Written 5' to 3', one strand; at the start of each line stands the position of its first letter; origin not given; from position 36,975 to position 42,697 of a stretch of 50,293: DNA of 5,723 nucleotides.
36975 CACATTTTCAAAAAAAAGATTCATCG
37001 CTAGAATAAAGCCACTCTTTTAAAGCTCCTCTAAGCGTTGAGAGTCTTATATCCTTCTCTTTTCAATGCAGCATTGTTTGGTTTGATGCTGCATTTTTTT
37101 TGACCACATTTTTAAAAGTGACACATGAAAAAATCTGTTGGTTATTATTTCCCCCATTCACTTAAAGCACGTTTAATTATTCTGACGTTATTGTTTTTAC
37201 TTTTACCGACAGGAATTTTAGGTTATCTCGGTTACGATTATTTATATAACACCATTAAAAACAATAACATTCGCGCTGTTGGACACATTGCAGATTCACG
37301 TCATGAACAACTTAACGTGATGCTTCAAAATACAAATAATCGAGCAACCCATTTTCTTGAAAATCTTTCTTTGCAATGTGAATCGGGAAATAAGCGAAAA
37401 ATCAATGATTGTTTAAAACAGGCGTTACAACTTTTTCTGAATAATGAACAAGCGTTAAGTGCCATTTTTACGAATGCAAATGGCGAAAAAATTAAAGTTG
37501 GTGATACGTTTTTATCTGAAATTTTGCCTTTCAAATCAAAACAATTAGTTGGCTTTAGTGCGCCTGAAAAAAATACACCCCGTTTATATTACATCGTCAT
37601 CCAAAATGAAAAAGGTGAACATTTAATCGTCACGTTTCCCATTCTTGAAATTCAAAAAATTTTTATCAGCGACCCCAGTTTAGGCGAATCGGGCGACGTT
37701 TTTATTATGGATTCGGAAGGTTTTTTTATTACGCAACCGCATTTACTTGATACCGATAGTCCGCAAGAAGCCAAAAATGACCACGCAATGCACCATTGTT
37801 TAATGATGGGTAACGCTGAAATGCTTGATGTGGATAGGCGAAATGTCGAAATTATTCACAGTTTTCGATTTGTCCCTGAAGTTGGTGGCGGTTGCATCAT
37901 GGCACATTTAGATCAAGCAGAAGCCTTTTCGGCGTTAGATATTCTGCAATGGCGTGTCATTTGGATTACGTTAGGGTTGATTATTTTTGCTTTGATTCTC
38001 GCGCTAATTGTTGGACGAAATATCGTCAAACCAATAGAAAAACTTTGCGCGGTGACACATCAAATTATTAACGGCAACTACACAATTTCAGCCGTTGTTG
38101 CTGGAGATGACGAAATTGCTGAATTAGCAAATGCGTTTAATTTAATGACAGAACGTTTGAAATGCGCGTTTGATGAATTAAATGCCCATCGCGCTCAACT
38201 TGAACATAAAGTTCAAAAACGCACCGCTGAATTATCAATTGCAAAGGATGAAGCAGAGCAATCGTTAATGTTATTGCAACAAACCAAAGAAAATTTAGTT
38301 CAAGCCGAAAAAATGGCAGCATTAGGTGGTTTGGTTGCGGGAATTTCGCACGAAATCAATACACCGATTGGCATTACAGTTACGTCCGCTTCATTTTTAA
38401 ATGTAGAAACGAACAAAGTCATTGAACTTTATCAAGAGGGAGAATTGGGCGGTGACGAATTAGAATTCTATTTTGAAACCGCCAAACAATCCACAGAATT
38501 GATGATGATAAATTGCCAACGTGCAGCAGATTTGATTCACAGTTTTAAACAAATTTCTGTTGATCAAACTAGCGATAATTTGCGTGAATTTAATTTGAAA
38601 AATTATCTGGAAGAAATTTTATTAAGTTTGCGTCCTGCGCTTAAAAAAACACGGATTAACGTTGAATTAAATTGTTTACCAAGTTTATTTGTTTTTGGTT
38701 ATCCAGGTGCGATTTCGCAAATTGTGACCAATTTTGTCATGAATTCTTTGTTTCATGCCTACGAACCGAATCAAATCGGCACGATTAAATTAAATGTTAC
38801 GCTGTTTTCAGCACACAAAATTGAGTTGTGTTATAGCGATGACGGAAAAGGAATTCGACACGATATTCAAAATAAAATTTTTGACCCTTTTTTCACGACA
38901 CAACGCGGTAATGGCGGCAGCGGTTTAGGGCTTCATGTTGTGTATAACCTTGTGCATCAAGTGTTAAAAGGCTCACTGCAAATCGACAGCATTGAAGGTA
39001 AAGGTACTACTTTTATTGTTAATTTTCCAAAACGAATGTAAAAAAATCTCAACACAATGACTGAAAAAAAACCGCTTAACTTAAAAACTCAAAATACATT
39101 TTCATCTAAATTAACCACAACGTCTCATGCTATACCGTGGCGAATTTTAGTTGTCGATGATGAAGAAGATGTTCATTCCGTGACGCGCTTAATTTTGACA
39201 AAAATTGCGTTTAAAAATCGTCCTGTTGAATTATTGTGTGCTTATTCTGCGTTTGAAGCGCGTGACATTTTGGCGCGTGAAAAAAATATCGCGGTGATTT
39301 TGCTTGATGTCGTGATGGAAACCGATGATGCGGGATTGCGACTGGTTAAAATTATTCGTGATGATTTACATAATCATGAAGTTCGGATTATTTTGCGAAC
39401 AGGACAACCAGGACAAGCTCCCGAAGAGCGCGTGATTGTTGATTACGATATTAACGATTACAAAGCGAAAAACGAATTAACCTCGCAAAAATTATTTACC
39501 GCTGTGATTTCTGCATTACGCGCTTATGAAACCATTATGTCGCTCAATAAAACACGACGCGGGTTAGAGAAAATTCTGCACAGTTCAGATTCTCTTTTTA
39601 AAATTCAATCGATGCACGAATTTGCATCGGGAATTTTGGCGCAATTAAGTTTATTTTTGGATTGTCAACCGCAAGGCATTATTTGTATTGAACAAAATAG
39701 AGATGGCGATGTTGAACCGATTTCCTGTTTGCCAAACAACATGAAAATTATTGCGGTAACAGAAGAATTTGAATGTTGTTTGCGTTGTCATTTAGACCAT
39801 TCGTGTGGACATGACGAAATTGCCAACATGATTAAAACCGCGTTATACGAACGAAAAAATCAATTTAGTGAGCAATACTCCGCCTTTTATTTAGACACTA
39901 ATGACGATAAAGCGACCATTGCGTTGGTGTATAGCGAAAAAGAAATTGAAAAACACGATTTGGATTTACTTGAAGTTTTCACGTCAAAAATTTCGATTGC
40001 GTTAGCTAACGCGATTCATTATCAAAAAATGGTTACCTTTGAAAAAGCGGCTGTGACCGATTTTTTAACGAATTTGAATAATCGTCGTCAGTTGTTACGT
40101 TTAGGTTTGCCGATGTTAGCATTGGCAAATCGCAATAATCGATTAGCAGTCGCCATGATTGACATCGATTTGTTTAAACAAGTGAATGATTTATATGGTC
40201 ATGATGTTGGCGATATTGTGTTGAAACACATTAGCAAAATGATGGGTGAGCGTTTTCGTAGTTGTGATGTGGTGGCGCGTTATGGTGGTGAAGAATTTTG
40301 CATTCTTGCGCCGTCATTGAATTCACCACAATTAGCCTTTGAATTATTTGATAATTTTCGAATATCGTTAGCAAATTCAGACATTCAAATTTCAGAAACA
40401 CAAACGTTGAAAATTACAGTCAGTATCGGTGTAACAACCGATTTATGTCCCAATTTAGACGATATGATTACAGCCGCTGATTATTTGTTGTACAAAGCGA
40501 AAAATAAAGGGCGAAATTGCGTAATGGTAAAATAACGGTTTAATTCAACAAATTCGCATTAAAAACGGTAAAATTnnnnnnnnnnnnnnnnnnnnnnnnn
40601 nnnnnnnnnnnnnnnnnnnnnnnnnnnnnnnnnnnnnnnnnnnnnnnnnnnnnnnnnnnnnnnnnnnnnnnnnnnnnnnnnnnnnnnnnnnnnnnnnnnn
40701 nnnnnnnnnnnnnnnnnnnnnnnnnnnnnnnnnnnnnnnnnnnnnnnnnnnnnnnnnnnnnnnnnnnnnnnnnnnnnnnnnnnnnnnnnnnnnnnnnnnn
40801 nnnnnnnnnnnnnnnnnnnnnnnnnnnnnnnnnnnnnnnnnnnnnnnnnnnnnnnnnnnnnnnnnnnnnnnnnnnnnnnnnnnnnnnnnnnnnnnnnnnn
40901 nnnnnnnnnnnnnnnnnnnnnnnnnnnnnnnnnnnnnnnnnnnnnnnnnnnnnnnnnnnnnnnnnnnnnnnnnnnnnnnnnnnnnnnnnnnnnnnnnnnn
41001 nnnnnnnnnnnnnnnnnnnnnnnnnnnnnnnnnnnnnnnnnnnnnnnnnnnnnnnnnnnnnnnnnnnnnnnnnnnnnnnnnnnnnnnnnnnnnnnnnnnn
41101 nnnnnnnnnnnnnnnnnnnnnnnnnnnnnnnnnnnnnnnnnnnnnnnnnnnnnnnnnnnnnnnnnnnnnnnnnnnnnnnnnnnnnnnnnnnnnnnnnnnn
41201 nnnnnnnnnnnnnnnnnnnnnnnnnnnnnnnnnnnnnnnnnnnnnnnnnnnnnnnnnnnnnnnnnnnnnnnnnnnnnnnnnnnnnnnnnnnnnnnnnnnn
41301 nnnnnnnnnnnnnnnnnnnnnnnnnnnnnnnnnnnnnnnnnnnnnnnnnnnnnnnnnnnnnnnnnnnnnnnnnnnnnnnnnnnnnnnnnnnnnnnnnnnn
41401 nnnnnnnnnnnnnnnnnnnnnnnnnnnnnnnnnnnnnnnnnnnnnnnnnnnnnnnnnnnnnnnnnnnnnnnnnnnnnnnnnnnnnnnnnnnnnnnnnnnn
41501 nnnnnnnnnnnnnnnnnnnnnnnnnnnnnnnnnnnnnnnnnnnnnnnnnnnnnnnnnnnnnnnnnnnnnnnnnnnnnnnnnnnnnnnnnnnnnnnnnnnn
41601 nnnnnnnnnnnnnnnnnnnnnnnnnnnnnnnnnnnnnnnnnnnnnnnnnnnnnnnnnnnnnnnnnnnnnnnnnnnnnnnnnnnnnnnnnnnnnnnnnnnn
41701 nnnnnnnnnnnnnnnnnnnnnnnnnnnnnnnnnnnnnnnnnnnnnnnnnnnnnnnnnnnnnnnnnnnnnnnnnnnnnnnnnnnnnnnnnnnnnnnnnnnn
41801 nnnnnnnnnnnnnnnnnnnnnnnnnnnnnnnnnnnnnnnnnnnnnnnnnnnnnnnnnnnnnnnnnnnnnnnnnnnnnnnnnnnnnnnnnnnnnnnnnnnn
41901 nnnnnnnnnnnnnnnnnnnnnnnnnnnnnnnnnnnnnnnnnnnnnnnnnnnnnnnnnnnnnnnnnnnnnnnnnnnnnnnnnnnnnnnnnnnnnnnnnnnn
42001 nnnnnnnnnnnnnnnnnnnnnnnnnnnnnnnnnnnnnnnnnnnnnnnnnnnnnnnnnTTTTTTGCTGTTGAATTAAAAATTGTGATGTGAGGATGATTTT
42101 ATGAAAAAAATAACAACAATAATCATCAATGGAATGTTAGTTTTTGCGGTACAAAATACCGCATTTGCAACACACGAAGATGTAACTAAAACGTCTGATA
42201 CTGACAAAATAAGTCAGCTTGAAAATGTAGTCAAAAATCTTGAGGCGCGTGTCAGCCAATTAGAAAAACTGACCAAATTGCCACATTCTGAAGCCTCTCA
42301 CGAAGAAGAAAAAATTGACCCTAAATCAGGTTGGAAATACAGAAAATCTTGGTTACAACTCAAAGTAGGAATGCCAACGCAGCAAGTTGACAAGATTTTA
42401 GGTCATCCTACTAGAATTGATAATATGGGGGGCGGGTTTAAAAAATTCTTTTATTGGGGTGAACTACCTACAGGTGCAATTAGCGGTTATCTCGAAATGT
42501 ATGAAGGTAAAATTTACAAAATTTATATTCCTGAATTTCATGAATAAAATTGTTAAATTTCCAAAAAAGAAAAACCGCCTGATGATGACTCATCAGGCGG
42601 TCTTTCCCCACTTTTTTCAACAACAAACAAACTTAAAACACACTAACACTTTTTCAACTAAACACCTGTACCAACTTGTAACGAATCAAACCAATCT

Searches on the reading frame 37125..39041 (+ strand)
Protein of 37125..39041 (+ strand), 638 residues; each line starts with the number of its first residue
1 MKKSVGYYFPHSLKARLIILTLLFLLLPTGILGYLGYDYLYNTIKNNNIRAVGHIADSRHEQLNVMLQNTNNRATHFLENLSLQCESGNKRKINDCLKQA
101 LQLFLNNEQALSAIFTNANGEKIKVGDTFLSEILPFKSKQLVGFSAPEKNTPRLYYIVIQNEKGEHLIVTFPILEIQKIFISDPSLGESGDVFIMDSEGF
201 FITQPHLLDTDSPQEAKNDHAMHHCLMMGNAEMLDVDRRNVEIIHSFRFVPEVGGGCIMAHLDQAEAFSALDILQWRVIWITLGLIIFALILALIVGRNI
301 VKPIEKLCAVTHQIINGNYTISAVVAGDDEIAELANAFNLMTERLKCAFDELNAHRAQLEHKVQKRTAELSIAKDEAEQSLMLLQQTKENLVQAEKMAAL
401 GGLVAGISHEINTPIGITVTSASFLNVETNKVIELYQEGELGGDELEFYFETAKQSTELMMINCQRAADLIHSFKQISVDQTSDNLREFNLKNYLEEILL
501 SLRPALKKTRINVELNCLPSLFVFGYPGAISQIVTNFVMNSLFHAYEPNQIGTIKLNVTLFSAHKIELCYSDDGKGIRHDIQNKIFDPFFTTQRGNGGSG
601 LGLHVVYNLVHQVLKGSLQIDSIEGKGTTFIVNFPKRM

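Call 42: search_protein_families(library=pfam, proteins=[window:37125-39041:+], max_evalue=0.001)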
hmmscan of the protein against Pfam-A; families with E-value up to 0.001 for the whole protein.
window:37125-39041:+ (638 aa): 4 families
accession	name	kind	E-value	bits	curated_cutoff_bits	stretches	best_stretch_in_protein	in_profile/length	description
PF02518.31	HATPase_c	-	6.5e-20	72.1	26.4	1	529-637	5-110/111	Histidine kinase-, DNA gyrase B-, and HSP90-like ATPase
PF00672.30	HAMP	-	6.2e-09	36.5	25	1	296-346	2-52/53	HAMP domain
PF02743.24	dCache_1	-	5.4e-06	26.6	45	1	139-217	110-198/240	Cache domain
PF00512.31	HisKA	-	0.00068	20.1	26.9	0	400-460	2-50/66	His Kinase A (phospho-acceptor) domain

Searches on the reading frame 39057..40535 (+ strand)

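Call 42: search_protein_families(library=pfam, proteins=[window:39057-40535:+], max_evalue=0.001)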
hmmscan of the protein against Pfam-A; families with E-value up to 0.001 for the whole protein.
window:39057-40535:+ (492 aa): 3 families
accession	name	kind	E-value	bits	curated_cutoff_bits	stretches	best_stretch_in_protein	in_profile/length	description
PF11849.14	DUF3369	-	1.2e-39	136.7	27.2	1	150-323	1-166/168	Domain of unknown function (DUF3369)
PF00990.26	GGDEF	-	4.2e-35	121.3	23.8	1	332-487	1-160/161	Diguanylate cyclase, GGDEF domain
PF00072.30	Response_reg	-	1e-07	32.5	30.2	1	30-147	1-107/111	Response regulator receiver domain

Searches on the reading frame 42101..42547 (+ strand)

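Call 42: search_protein_families(library=pfam, proteins=[window:42101-42547:+], max_evalue=0.001)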
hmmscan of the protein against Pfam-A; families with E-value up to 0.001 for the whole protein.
window:42101-42547:+ (148 aa): 1 family
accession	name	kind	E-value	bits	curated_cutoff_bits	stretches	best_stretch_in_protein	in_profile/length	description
PF04355.18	BamE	-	0.00083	19.5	23.2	0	86-110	11-35/71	Outer membrane protein assembly factor BamE domain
